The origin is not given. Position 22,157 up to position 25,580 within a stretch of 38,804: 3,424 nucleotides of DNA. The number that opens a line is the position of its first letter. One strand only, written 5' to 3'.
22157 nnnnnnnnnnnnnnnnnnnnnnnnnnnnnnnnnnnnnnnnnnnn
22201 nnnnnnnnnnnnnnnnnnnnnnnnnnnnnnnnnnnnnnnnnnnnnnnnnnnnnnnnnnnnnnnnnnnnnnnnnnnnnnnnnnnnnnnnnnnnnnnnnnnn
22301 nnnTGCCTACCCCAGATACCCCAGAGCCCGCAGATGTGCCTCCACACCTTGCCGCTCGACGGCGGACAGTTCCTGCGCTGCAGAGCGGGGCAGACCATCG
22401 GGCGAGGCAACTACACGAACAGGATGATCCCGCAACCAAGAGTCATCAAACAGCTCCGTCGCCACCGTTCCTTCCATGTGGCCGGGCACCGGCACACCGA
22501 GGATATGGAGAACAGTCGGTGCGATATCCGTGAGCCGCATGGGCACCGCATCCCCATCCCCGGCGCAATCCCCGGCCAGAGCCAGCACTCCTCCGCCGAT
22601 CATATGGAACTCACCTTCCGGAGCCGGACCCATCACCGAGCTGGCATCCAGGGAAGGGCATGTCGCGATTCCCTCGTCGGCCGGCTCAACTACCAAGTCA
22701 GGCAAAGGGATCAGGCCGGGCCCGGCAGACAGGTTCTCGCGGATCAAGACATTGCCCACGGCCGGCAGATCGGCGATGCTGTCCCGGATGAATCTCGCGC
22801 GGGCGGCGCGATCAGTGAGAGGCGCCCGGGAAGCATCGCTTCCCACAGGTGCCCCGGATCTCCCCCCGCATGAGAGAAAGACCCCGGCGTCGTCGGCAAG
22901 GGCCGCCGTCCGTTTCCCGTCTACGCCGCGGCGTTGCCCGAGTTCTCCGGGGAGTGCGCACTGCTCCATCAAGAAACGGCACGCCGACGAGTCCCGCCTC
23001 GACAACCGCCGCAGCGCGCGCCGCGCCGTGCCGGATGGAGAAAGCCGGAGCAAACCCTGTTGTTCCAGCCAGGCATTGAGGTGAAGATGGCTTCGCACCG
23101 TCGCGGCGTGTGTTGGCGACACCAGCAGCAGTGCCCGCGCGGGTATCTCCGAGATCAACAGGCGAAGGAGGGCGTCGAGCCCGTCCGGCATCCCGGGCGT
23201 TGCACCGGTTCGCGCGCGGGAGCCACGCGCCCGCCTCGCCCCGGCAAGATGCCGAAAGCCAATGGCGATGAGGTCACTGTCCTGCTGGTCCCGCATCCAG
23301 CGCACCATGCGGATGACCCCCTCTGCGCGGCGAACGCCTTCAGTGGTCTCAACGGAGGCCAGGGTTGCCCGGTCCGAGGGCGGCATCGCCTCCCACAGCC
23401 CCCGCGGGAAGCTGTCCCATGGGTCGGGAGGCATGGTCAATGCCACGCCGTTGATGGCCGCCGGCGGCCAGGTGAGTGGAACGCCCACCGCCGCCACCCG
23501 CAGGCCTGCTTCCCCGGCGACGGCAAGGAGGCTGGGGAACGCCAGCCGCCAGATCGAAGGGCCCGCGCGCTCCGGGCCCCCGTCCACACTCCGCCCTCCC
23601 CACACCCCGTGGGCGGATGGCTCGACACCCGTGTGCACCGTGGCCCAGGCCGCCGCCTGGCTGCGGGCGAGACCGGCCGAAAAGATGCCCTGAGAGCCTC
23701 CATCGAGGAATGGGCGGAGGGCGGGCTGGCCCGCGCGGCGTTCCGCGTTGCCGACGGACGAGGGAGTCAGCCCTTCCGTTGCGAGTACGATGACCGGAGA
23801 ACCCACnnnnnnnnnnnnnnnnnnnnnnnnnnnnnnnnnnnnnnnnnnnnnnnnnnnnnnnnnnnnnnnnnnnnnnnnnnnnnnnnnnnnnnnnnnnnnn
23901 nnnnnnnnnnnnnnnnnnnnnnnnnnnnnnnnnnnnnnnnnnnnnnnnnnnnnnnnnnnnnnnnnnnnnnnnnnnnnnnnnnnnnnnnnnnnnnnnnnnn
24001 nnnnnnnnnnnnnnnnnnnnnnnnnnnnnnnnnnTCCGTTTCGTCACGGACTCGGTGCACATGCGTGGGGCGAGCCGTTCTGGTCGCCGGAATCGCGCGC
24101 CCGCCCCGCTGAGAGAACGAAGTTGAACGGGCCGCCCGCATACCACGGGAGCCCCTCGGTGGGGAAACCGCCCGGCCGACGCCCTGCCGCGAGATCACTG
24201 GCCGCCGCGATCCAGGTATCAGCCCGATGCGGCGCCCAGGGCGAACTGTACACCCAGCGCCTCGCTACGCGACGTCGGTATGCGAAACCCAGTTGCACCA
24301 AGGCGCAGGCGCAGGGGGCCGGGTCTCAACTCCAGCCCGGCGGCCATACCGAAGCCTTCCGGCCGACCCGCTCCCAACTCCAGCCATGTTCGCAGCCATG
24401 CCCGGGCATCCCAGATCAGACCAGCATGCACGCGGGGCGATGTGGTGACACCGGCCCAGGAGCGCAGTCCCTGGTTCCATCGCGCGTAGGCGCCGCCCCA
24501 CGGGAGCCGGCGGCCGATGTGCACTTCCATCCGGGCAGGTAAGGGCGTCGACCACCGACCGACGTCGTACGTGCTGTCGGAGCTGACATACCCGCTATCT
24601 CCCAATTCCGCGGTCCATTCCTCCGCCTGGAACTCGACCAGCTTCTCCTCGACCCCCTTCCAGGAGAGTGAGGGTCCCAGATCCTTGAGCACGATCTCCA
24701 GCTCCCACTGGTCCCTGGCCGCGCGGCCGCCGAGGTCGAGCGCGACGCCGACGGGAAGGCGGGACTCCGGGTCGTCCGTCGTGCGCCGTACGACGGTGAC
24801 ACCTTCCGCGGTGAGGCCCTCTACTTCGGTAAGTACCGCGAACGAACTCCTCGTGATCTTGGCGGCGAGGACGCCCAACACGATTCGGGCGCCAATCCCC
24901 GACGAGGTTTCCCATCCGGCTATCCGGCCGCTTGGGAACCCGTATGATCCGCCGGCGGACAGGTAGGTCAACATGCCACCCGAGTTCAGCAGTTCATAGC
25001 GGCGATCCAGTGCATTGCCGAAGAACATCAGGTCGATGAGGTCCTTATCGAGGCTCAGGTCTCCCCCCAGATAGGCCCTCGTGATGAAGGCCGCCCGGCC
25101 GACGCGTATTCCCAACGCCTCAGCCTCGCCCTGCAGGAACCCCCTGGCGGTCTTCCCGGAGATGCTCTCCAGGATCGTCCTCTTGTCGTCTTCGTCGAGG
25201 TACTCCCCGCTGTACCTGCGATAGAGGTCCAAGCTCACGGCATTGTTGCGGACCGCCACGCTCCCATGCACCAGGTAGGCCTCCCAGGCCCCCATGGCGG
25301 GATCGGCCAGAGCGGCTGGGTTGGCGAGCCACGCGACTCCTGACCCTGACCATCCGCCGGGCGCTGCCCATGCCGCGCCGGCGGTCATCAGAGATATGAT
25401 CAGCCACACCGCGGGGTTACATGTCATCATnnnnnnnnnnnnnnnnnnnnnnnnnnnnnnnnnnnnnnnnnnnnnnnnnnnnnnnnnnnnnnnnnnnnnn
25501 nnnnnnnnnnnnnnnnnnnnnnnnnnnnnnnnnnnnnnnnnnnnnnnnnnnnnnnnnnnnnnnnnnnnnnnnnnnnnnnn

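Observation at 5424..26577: A 21-kb, 13-gene Wzx/Wzy-type glycan operon with a non-canonical parts list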

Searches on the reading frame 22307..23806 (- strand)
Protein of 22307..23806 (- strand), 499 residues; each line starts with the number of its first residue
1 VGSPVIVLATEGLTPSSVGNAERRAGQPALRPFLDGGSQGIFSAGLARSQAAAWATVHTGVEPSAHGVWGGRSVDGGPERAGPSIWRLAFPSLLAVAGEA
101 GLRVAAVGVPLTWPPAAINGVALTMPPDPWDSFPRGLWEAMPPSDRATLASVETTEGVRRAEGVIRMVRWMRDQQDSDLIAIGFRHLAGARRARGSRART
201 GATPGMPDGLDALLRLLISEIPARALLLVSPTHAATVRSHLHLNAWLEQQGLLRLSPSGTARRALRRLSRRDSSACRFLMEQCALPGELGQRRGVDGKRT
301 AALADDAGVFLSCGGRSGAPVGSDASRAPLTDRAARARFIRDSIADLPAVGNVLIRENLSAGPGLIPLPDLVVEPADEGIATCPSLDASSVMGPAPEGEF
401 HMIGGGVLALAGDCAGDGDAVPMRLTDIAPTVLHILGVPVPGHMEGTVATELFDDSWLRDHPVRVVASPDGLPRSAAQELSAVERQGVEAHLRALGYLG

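Call 4: search_protein_families(library=pfam, proteins=[window:22307-23806:-], max_evalue=0.01)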
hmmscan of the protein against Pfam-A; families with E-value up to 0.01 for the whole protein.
window:22307-23806:- (499 aa): 1 family
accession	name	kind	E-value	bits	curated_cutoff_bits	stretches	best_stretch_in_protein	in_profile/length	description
PF01663.27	Phosphodiest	-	0.00011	22.4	23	1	5-259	1-248/342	Type I phosphodiesterase / nucleotide pyrophosphatase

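Call 11: search_protein_families(library=ncbifam, proteins=[window:22307-23806:-], max_evalue=0.01)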
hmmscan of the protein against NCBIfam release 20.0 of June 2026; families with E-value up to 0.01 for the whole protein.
window:22307-23806:- (499 aa): 0 families

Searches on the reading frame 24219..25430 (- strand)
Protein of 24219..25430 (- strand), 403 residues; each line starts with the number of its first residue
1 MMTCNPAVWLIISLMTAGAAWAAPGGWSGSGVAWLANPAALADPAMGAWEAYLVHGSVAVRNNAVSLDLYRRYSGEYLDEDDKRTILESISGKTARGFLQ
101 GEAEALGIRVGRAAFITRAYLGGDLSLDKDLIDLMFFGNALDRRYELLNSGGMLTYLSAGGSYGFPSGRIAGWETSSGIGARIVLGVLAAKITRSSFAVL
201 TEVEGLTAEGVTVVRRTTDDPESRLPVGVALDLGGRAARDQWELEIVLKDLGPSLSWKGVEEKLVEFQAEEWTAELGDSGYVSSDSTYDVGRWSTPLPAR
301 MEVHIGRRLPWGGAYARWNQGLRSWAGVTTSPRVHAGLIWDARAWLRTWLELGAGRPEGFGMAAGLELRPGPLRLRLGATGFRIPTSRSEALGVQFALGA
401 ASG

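Call 4: search_protein_families(library=pfam, proteins=[window:24219-25430:-], max_evalue=0.01)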
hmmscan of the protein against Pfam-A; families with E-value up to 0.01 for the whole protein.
window:24219-25430:- (403 aa): 0 families

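Call 11: search_protein_families(library=ncbifam, proteins=[window:24219-25430:-], max_evalue=0.01)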
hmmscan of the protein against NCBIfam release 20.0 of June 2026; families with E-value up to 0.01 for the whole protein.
window:24219-25430:- (403 aa): 0 families

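Call 19: find_homologous_proteins(query=window:24219-25430:-)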
Query window:24219-25430:- (403 aa): 4 proteins with E <= 0.001 among 8000 candidates.
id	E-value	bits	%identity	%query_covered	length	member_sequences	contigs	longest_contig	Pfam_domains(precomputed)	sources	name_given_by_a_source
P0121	1.4e-262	889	100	100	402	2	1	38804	PF18990.7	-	-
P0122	2.0e-162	559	66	92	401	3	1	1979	-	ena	-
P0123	1.8e-156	539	66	90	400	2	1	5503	-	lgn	-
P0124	6.7e-105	370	52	91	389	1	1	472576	-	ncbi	-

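Call 20: find_encoding_contigs(protein=P0124, flank=10000, max_places=3)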
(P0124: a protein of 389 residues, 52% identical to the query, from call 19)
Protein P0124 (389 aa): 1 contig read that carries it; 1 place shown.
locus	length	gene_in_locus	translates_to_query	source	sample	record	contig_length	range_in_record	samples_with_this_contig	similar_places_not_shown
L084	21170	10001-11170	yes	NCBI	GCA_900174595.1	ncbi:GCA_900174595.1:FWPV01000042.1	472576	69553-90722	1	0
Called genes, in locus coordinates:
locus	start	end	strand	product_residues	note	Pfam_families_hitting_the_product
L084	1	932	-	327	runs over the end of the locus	PF01370:Epimerase, PF02719:Polysacc_synt_2, PF04321:RmlD_sub_bind, PF01073:3Beta_HSD, PF13460:NAD_binding_10 (weak), PF16363:GDP_Man_Dehyd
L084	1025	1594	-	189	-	PF02357:NusG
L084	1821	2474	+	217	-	-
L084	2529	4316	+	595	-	PF00664:ABC_membrane, PF13304:AAA_21 (faint), PF00005:ABC_tran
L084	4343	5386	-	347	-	-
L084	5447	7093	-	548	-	PF03721:UDPG_MGDP_dh_N, PF00984:UDPG_MGDP_dh, PF03720:UDPG_MGDP_dh_C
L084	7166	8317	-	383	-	PF00155:Aminotran_1_2 (weak), PF01041:DegT_DnrJ_EryC1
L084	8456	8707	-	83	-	-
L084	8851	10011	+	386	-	-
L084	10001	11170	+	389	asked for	-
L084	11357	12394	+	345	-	PF00155:Aminotran_1_2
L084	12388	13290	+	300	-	PF01066:CDP-OH_P_transf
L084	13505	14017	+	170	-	-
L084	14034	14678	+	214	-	PF01810:LysE (weak)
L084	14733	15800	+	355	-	PF08241:Methyltransf_11 (faint), PF01555:N6_N4_Mtase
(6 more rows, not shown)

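Call 21: find_encoding_contigs(protein=P0123, flank=10000, max_places=3)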
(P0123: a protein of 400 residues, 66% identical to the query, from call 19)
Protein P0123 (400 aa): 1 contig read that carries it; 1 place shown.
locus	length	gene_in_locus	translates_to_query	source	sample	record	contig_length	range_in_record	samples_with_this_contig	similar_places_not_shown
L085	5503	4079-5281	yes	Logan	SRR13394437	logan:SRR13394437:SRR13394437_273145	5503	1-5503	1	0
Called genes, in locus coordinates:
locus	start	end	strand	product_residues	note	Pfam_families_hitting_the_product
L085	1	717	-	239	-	?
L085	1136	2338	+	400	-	PF00932:LTD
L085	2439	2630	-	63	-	-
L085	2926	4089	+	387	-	-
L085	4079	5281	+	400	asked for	-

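Call 22: search_protein_families(library=pfam, proteins=[window:24219-25430:-, P0124, P0122], max_evalue=10)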
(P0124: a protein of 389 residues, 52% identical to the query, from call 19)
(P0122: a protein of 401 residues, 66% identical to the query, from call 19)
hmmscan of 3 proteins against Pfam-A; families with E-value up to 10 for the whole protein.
window:24219-25430:- (403 aa): 1 family
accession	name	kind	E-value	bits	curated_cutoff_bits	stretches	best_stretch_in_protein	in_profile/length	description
PF20866.3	MdcG_N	-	0.058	13.9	24.4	1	208-239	29-61/77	Phosphoribosyl-dephospho-CoA transferase MdcG N-terminal domain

P0124 (389 aa): 1 family
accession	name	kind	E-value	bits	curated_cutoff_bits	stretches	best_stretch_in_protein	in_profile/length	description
PF18990.6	DUF5723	-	0.0089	16.2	26.8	1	103-208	82-186/376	Family of unknown function (DUF5723)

P0122 (401 aa): 0 families

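Call 36: predict_structure(alignment_id=A2)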
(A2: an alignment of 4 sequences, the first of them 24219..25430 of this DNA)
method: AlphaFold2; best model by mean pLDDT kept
length: 403 residues; sequences in the alignment: 4
mean_pLDDT: 38.6   pTM: 0.35
mean pLDDT of the five models: 38.6, 38.1, 36.0, 34.9, 31.4
residues with pLDDT >= 90: 0; 70-90: 22; 50-70: 67; < 50: 314
segments of 3 or more residues with pLDDT < 50: 1-79, 94-126, 134-240, 242-247, 250-299, 323-330, 356-358, 373-375, 381-403
pLDDT, mean of each block of 10 residues (from residue 1): 30 28 24 28 29 24 30 35 55 46 33 37 47 47 35 35 33 26 29 27 22 28 32 38 48 32 27 24 23 34 60 67 37 68 73 58 66 49 40 38 31
secondary structure, 60 per line:
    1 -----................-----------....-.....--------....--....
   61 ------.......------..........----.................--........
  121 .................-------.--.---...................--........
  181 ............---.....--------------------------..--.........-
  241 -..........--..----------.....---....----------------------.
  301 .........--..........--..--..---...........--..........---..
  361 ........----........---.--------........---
elements in order: H6-21 H33-36 H38-42 E51-54 E57-60 H67-73 H80-89 E94-110 E113-128 H129-137 E152-170 E173-192 E196-200 E231-239 E242-251 E266-270 E274-277 E300-309 E312-321 E333-343 E346-355 E359-368 E373-380 E393-400

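Call 37: search_protein_representatives(alignment_id=A2)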
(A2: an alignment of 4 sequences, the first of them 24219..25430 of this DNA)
Query: 4 sequences, 398 profile positions. Proteins with E-value up to 0.001 (for the whole library): 420; up to 1e-10: 218; up to 1e-30: 20. The best 150 are listed.
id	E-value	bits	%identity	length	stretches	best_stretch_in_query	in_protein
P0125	1.7e-173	593.5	-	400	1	14-395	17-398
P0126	1.3e-106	373.3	-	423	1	5-395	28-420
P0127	6.1e-94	331.5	-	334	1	61-395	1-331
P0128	6.7e-62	226.0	-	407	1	25-394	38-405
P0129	3.7e-40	154.4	-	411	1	32-395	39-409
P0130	1.0e-39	152.9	-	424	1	31-363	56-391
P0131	6.6e-39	150.3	-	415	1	28-396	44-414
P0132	2.6e-38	148.3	-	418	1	33-395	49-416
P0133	1.3e-37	146.0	-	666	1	22-379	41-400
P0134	1.8e-37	145.5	-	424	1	29-395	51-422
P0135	1.3e-35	139.4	-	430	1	16-373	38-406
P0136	1.6e-35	139.1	-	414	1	28-391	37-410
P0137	1.7e-34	135.7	-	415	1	28-378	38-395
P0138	1.6e-33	132.5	-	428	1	14-374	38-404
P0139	1.9e-32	129.0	-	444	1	21-385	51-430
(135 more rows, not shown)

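Call 40: search_protein_families(library=pfam, alignment_id=A3, max_evalue=0.01)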
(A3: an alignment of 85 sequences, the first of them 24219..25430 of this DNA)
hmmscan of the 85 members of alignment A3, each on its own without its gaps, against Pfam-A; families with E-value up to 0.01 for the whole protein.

A. member 1, window:24219-25430:- (403 aa): 0 families

B. families by the number of members that match (of 85 scanned): 7 families
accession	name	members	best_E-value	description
PF18990.6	DUF5723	76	1.5e-27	Family of unknown function (DUF5723)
PF13729.12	TraF_2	34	1.6e-10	F plasmid transfer operon, TraF, protein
PF03349.22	Toluene_X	8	9.6e-07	Outer membrane protein transport protein (OMPP1/FadL/TodX)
PF13505.12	OMP_b-brl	1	0.00076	Outer membrane protein beta-barrel domain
PF17251.8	Pom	1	0.0018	Protochlamydia outer membrane protein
PF14905.12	OMP_b-brl_3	1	0.0036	Outer membrane protein beta-barrel family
PF19572.5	PorV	1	0.0071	Type IX secretion system protein PorV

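Call 44: predict_structure(alignment_id=A3)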
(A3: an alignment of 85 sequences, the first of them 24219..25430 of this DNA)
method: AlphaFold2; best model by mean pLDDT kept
length: 403 residues; sequences in the alignment: 85
mean_pLDDT: 91.4   pTM: 0.85
mean pLDDT of the five models: 91.4, 90.9, 90.4, 89.8, 89.9
residues with pLDDT >= 90: 335; 70-90: 44; 50-70: 8; < 50: 16
segments of 3 or more residues with pLDDT < 50: 16-26, 28-30
pLDDT, mean of each block of 10 residues (from residue 1): 66 53 40 88 92 95 89 94 95 94 96 97 96 95 93 98 98 98 98 96 96 97 96 98 97 96 97 91 97 97 96 95 95 95 95 89 95 95 79 94 85
secondary structure, 60 per line:
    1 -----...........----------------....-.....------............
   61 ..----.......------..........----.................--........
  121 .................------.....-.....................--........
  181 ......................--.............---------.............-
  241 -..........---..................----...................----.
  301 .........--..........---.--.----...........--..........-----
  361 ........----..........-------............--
elements in order: H6-16 H33-36 H38-42 E49-62 H67-73 H80-89 E94-110 E113-128 H129-137 E144-148 E150-170 E173-202 E205-217 E227-239 E242-251 E255-272 H277-280 E281-295 E300-309 E312-321 E333-343 E346-355 E361-368 E373-382 E390-401

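Call 47: fold_search(model_id=the predicted structure, library=pdb)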
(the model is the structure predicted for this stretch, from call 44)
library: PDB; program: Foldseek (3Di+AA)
matches with E <= 10: 777; with E <= 0.001: 26
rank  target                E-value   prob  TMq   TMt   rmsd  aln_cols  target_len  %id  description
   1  3bry_A                8.9e-07  1.00  0.50  0.51   9.3       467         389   10  Crystal structure of the Ralstonia pickettii toluene transporter TbuX (released 2008-06-10)
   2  1t1l_A                5.1e-06  1.00  0.43  0.42  10.8       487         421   10  Crystal structure of the long-chain fatty acid transporter FadL (released 2004-06-15)
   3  3pgs_A                1.0e-05  1.00  0.38  0.37  11.1       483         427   10  Phe3Gly mutant of EcFadL (released 2011-05-25)
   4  3pgs_B                2.2e-05  1.00  0.40  0.38  10.7       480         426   11  Phe3Gly mutant of EcFadL (released 2011-05-25)
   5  9hiv_F                3.5e-05  1.00  0.39  0.38   9.6       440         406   10  BamADG components of the Bacteroides thetaiotaomicron BAM machinery (released 2025-08-27)
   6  1t16_A                1.0e-04  1.00  0.43  0.41   9.8       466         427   12  Crystal structure of the bacterial fatty acid transporter FadL from Escherichia coli (released 2004-06-15)
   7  2r4n_A                1.0e-04  1.00  0.38  0.36  11.8       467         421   11  Crystal structure of the long-chain fatty acid transporter FadL mutant N33A (released 2008-09-16)
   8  2hdi_A                1.3e-04  0.94  0.20  0.15  24.2       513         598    8  Crystal structure of the Colicin I receptor Cir from E.coli in complex with receptor binding domain of Colicin Ia. (released 2007-05-08)
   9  9n2d_B                1.4e-04  1.00  0.40  0.41   8.4       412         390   14  Cryo-EM structure of an extended F. johnsoniae BAM complex, composite map (released 2025-07-09)
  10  6z37                  1.5e-04  1.00  0.49  0.48   8.8       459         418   11  TodX monoaromatic hydrocarbon channel deltaS2 mutant (released 2020-11-04)
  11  8gl6_F                1.5e-04  1.00  0.37  0.40  12.1       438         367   11  The Type 9 Secretion System in vitro assembled, RemA-CTD substrate bound complex (released 2024-01-31)
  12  1i78_A                1.5e-04  0.93  0.18  0.22  20.3       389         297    8  CRYSTAL STRUCTURE OF OUTER MEMBRANE PROTEASE OMPT FROM ESCHERICHIA COLI (released 2001-10-03)
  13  3dwn_A                1.6e-04  1.00  0.39  0.38  11.1       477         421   11  Crystal structure of the long-chain fatty acid transporter FadL mutant A77E/S100R (released 2008-12-16)
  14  6h3i_F                1.8e-04  1.00  0.35  0.40  12.5       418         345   11  Structural snapshots of the Type 9 protein translocon (released 2018-11-07)
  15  5d5d                  2.1e-04  0.99  0.25  0.25  20.5       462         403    9  In meso in situ serial X-ray crystallography structure of AlgE at 100 K (released 2016-01-13)
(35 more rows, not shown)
